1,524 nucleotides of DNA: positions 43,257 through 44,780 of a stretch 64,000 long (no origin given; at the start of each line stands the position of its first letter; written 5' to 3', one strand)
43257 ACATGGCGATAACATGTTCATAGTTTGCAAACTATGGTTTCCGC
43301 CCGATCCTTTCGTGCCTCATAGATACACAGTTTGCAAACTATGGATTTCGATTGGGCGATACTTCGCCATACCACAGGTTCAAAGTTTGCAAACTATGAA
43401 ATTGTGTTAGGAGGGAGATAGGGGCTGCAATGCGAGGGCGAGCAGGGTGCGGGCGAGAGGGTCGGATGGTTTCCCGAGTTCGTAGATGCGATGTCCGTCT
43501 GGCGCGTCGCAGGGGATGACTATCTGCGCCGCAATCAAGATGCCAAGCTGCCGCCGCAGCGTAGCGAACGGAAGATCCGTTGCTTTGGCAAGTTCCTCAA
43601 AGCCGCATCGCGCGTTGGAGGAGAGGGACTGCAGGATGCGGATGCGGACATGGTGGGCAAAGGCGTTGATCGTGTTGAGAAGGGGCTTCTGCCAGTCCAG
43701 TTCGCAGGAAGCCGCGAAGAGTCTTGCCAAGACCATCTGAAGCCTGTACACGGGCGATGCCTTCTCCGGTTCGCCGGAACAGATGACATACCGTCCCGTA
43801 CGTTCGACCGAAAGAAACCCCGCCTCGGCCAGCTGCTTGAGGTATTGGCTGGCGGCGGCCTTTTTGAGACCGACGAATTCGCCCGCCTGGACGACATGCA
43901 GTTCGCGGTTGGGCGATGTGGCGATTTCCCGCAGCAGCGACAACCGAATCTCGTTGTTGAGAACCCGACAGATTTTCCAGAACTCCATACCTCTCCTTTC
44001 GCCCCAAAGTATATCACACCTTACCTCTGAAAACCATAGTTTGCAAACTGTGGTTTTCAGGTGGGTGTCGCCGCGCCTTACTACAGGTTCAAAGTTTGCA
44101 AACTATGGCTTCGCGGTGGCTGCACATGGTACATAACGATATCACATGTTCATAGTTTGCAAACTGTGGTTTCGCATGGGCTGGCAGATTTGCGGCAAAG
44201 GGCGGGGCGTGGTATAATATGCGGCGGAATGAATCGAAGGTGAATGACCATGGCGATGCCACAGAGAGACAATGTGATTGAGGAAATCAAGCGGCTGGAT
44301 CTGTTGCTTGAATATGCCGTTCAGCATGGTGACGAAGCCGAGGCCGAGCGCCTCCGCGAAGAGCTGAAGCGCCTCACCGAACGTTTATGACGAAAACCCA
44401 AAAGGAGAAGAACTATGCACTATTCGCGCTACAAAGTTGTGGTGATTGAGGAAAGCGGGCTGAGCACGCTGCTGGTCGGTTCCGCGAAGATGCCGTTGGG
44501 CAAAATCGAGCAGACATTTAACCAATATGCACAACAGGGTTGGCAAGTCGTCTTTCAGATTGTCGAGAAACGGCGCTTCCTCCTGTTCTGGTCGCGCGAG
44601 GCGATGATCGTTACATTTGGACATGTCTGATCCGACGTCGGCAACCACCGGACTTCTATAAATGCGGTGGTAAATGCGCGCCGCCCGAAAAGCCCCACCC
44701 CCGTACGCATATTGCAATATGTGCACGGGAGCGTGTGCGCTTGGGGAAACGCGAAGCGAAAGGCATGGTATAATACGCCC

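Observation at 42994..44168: Tandem-wHTH regulator embedded in an array of at least 8 perfect or near-perfect 18-bp palindromes with ~55-bp periodicity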

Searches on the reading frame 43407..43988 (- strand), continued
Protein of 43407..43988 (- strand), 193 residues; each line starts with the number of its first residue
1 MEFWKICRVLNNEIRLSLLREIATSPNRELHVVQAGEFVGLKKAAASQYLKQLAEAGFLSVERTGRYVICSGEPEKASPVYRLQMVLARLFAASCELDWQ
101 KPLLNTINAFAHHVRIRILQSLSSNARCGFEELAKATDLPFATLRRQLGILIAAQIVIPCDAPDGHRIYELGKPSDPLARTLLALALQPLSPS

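Call 50: search_protein_families(library=pfam, proteins=[L031:930-2153:-, L037:1408-2049:-, L040:1297-1989:+, L026:2445-4652:+], max_evalue=0.001)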
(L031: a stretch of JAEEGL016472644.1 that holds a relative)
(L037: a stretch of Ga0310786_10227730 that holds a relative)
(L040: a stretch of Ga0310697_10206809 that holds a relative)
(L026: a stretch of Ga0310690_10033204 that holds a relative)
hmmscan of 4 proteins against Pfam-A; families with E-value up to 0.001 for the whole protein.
L031:930-2153:- (407 aa): 3 families
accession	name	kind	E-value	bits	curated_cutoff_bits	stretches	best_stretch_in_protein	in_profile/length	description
PF13377.12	Peripla_BP_3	-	8.3e-29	101.2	26.5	1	127-287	4-167/167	Periplasmic binding protein-like domain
PF12833.13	HTH_18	-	6.3e-19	68.5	33.6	1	324-402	1-79/80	Helix-turn-helix domain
PF00165.29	HTH_AraC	-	1.8e-06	28.3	26.6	0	366-402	7-42/42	Bacterial regulatory helix-turn-helix proteins, AraC family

L037:1408-2049:- (213 aa): 0 families

L040:1297-1989:+ (231 aa): 3 families
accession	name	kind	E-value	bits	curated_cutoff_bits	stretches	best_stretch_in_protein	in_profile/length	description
PF00149.33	Metallophos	-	3.9e-16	60.5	21.5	1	3-197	1-190/191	Calcineurin-like phosphoesterase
PF14582.11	Metallophos_3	-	1.7e-05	24.8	28.2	0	148-199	177-223/259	Metallophosphoesterase, calcineurin superfamily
PF12850.12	Metallophos_2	-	4.8e-05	23.9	27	1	3-197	1-118/154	Calcineurin-like phosphoesterase superfamily domain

L026:2445-4652:+ (735 aa): 2 families
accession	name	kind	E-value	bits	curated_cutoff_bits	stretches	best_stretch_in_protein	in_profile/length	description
PF09823.15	DUF2357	-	7e-32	111.1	23.3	1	116-354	2-251/251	Domain of unknown function (DUF2357)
PF04411.18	PDDEXK_7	-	4.1e-26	92.5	22.1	1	377-562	1-162/164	PD-(D/E)XK nuclease superfamily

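Call 63: find_encoding_contigs(protein=P0048, flank=10000, max_places=3)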
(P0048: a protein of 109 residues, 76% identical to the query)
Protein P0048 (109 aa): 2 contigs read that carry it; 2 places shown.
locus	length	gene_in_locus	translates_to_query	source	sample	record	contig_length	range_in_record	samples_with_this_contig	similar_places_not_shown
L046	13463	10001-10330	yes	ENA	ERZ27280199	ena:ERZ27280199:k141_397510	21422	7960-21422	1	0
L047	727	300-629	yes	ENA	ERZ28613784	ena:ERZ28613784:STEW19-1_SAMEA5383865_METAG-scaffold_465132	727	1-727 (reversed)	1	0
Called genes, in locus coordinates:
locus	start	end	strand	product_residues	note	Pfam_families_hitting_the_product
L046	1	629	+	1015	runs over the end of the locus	-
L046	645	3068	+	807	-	PF09823:DUF2357, PF04411:PDDEXK_7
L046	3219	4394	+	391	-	-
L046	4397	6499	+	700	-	PF14457:Prok-E2_A, PF00899:ThiF (weak), PF14464:Prok-JAB (weak)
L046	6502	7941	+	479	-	PF01381:HTH_3, PF12844:HTH_19, PF13443:HTH_26 (weak), PF13560:HTH_31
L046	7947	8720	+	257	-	-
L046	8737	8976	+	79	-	-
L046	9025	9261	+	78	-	-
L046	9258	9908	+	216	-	-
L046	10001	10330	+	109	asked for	-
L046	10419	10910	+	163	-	PF09394:Inhibitor_I42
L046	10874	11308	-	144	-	-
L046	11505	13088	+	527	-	PF03781:FGE-sulfatase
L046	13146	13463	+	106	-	?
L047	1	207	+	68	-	?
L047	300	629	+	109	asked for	-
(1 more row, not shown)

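Call 64: find_encoding_contigs(protein=window:43407-43988:-, flank=10000, max_places=6)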
Protein window:43407-43988:- (193 aa): 4 contigs read that carry it; 3 places shown.
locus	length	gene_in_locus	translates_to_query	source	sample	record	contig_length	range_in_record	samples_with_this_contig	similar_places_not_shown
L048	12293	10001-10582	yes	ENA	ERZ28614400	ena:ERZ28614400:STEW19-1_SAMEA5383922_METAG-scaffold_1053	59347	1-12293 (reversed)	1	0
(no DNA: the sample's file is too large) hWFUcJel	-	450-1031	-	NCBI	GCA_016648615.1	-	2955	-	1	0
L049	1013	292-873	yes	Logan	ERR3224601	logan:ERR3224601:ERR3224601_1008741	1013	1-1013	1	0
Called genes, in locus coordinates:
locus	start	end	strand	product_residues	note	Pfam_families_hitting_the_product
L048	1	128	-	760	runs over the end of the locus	-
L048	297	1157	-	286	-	-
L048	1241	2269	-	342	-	PF00149:Metallophos, PF12850:Metallophos_2 (faint)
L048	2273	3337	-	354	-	-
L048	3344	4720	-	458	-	PF08240:ADH_N (weak)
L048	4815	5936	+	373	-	PF13377:Peripla_BP_3, PF12833:HTH_18, PF00165:HTH_AraC (weak)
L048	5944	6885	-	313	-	PF01515:PTA_PTB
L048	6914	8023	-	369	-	PF00871:Acetate_kinase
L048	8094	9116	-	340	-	-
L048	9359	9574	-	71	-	PF13783:DUF4177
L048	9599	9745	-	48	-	-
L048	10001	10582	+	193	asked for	PF24038:DUF7347 (faint), PF01022:HTH_5 (faint), PF12802:MarR_2 (faint), PF12840:HTH_20 (faint), PF13412:HTH_24 (faint), PF09339:HTH_IclR (faint)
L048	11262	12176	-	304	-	PF13310:Virulence_RhuM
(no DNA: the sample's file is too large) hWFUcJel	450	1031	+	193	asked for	PF24038:DUF7347 (faint), PF01022:HTH_5 (faint), PF12802:MarR_2 (faint), PF12840:HTH_20 (faint), PF13412:HTH_24 (faint), PF09339:HTH_IclR (faint)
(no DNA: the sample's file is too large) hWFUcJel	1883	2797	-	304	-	PF13310:Virulence_RhuM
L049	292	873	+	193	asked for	PF24038:DUF7347 (faint), PF01022:HTH_5 (faint), PF12802:MarR_2 (faint), PF12840:HTH_20 (faint), PF13412:HTH_24 (faint), PF09339:HTH_IclR (faint)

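Call 76: search_protein_families(library=padloc, proteins=[window:43407-43988:-], max_evalue=0.001)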
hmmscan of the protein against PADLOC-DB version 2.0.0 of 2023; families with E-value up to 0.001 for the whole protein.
window:43407-43988:- (193 aa): 6 families
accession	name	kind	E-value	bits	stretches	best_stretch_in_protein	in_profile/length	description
PDLC01438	Csa3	-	1.5e-10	39.6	1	105-172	140-202/305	"CAS-I,CAS-II,CAS-III,CAS-IV,CAS-V,CAS-VI; associated_signaling"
PDLC04368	PDC-M05A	-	1.8e-07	29.2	1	5-84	5-83/201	-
PDLC03963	SoFic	-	6.9e-05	20.4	0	16-67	296-348/361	-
PDLC01044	Csa3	-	0.00011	20.1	0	115-151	138-173/194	Type I-A associated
PDLC01720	Csa3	-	0.00018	20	0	28-76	54-88/118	Csa3_1_CAS-I-II-III-IV-V-VI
PDLC01858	CARF3--CARF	-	0.00092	17.2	0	115-156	146-186/204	-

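Call 77: search_protein_families(library=phrogs, proteins=[window:43407-43988:-], max_evalue=0.001)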
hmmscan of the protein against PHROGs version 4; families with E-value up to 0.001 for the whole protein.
window:43407-43988:- (193 aa): 0 families

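Call 78: search_protein_representatives(alignment_id=A1)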
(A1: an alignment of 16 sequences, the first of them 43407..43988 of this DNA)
Query: 16 sequences, 193 profile positions. Proteins with E-value up to 0.001 (for the whole library): 800; up to 1e-10: 236; up to 1e-30: 14. The best 150 are listed.
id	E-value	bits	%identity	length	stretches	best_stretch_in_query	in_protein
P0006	4.1e-89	313.9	-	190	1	1-192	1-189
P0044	4.9e-76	271.3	-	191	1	1-185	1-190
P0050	2.2e-70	252.8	-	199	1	1-191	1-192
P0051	4.3e-68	245.3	-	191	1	1-186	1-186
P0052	6.5e-58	212.1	-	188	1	1-187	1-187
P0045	2.3e-53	197.3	-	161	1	1-112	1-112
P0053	3.2e-46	174.0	-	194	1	1-139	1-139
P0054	1.2e-45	172.1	-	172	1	22-190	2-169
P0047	2.1e-45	171.3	-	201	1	1-97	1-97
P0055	5.6e-41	156.9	-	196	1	53-190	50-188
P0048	2.3e-40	154.9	-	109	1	1-80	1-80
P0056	2.4e-36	141.8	-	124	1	1-100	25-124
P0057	8.6e-36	140.0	-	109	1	1-93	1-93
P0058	3.6e-35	138.0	-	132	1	62-187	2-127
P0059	4.2e-30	121.4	-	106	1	1-69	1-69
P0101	3.5e-16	76.0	-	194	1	3-187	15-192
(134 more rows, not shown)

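Call 82: find_encoding_contigs(protein=P0101, flank=10000, max_places=2)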
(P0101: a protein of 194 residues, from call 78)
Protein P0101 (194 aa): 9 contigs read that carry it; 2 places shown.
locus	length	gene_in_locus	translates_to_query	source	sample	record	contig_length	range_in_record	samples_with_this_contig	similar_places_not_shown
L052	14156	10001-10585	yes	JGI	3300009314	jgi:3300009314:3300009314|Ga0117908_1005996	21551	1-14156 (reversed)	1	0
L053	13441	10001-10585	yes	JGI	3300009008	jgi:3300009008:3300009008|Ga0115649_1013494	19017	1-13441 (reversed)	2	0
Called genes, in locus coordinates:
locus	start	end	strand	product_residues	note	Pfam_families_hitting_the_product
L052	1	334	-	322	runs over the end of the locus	PF01120:Alpha_L_fucos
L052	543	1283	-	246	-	PF01396:Zn_ribbon_Top1 (weak)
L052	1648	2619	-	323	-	PF01208:URO-D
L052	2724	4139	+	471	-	PF27149:YdjY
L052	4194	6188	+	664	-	PF13802:Gal_mutarotas_2 (weak), PF01055:Glyco_hydro_31_2nd, PF21365:Glyco_hydro_31_3rd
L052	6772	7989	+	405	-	PF01208:URO-D (weak)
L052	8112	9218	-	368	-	PF01208:URO-D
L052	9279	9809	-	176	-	PF13091:PLDc_2, PF00614:PLDc (weak)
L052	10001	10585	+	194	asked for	PF25213:HVO_A0261_N (faint), PF01022:HTH_5 (faint), PF09339:HTH_IclR (weak), PF12802:MarR_2 (faint), PF12840:HTH_20 (faint), PF24033:DUF7342 (faint), PF01978:TrmB (weak), PF13412:HTH_24 (weak)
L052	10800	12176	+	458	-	PF02225:PA (weak), PF04389:Peptidase_M28, PF01546:Peptidase_M20 (faint)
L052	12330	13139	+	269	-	PF00326:Peptidase_S9 (faint), PF12146:Hydrolase_4 (faint)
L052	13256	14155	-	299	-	?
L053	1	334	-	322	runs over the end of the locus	PF01120:Alpha_L_fucos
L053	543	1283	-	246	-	PF01396:Zn_ribbon_Top1 (weak)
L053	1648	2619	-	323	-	PF01208:URO-D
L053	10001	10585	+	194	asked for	PF25213:HVO_A0261_N (faint), PF01022:HTH_5 (faint), PF09339:HTH_IclR (weak), PF12802:MarR_2 (faint), PF12840:HTH_20 (faint), PF24033:DUF7342 (faint), PF01978:TrmB (weak), PF13412:HTH_24 (weak)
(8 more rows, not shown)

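Call 92: search_protein_families(library=padloc, proteins=[L003:916-3009:+, L003:3292-4065:+, L003:4591-5058:+, L002:2031-3206:-, L040:1297-1989:+, L046:3219-4394:+, L046:4397-6499:+, L046:6502-7941:+], max_evalue=0.00001)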
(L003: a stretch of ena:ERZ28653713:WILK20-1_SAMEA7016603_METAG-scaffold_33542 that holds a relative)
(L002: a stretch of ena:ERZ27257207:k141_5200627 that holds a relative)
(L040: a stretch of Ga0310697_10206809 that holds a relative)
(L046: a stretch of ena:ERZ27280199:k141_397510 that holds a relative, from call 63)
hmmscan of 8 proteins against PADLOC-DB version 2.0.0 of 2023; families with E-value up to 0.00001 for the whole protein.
L003:916-3009:+ (697 aa): 0 families

L003:3292-4065:+ (257 aa): 0 families

L003:4591-5058:+ (155 aa): 0 families

L002:2031-3206:- (391 aa): 7 families
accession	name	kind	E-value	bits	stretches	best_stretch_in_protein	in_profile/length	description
PDLC04790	PDC-S01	-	4.3e-91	303.7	1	2-372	10-405/422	-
PDLC04789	PDC-S01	-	4e-60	201.8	1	3-341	1-346/375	-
PDLC04787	PDC-S01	-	1.2e-31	108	1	3-352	10-374/412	-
PDLC04791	PDC-S01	-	4.7e-28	96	1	21-356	21-372/395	-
PDLC04788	PDC-S01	-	9.7e-16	55.7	1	166-352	207-396/448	-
PDLC04786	PDC-S01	-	3.1e-13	47.3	1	251-350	303-402/439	-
PDLC04792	PDC-S01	-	9.1e-12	42.3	1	253-358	304-405/452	-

L040:1297-1989:+ (231 aa): 1 family
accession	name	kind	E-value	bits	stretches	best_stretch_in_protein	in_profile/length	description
PDLC04908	PDC-S10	-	1e-43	147.2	1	2-230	9-215/223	-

L046:3219-4394:+ (391 aa): 2 families
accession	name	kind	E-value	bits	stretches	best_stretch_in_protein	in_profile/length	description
PDLC03854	LmuA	-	1.4e-08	32.3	1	4-113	3-92/345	-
PDLC03805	RTasMBL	-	4.3e-06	24.1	0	236-284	197-248/322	DRT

L046:4397-6499:+ (700 aa): 38 families (the best 25 are shown)
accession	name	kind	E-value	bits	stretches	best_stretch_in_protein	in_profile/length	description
PDLC00835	E1-E2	-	2.7e-18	63.7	2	564-674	613-721/778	E1-E2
PDLC00890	JAB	-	4.6e-16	56.7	1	564-681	7-125/157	JAB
PDLC00856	E1-E2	-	7.7e-15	52.4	1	326-449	323-451/573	E1-E2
PDLC00838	E1-E2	-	1.6e-14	51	1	326-385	322-381/736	E1-E2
PDLC00889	JAB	-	9.4e-14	49.3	1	567-673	19-123/168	JAB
PDLC00855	E1-E2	-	1e-13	49.2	1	331-386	308-363/579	E1-E2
PDLC00827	E1-E2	-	1.1e-12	45.2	1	567-675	563-671/711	E1-E2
PDLC00848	E1-E2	-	7.3e-12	42.3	1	327-440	376-495/607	E1-E2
PDLC00902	JAB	-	3e-11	41.3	1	565-686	12-135/159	JAB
PDLC00832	E1-E2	-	4.7e-11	39.6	1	297-385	313-398/588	E1-E2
PDLC00837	E1-E2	-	6.3e-11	39.7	1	300-379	300-377/593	E1-E2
PDLC00844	E1-E2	-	9.1e-11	39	1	327-428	278-385/489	E1-E2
PDLC00836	E1-E2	-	2.6e-10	37.5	1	327-386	343-402/602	E1-E2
PDLC00904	JAB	-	1.7e-09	35.8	1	568-678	6-113/170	JAB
PDLC00839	E1-E2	-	1.8e-09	34.4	1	327-428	372-479/602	E1-E2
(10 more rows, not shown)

L046:6502-7941:+ (479 aa): 0 families

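Call 93: search_dna_similar(query=window:43407-43988:-, collection=plasmids, mode=protein, max_evalue=0.001, max_rows=10)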
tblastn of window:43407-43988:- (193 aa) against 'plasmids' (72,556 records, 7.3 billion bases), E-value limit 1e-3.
No match.

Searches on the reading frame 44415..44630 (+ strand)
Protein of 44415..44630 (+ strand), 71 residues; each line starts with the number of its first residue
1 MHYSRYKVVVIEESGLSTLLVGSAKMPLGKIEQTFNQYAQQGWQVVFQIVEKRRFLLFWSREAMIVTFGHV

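Call 7: search_protein_families(library=pfam, proteins=[window:44415-44630:+], max_evalue=0.01)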
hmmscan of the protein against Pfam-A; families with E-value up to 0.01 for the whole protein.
window:44415-44630:+ (71 aa): 1 family
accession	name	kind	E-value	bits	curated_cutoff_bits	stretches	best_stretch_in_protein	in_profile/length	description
PF13783.11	DUF4177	-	1.5e-08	35.2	25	1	5-68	2-62/65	Domain of unknown function (DUF4177)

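Call 8: search_protein_families(library=ncbifam, proteins=[window:44415-44630:+], max_evalue=0.01)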
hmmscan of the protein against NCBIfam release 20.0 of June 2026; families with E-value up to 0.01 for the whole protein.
window:44415-44630:+ (71 aa): 0 families

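Call 76: search_protein_families(library=padloc, proteins=[window:44415-44630:+], max_evalue=0.001)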
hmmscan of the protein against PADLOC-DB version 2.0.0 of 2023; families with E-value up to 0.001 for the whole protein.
window:44415-44630:+ (71 aa): 0 families

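Call 77: search_protein_families(library=phrogs, proteins=[window:44415-44630:+], max_evalue=0.001)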
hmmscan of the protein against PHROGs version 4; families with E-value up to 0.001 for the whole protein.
window:44415-44630:+ (71 aa): 0 families
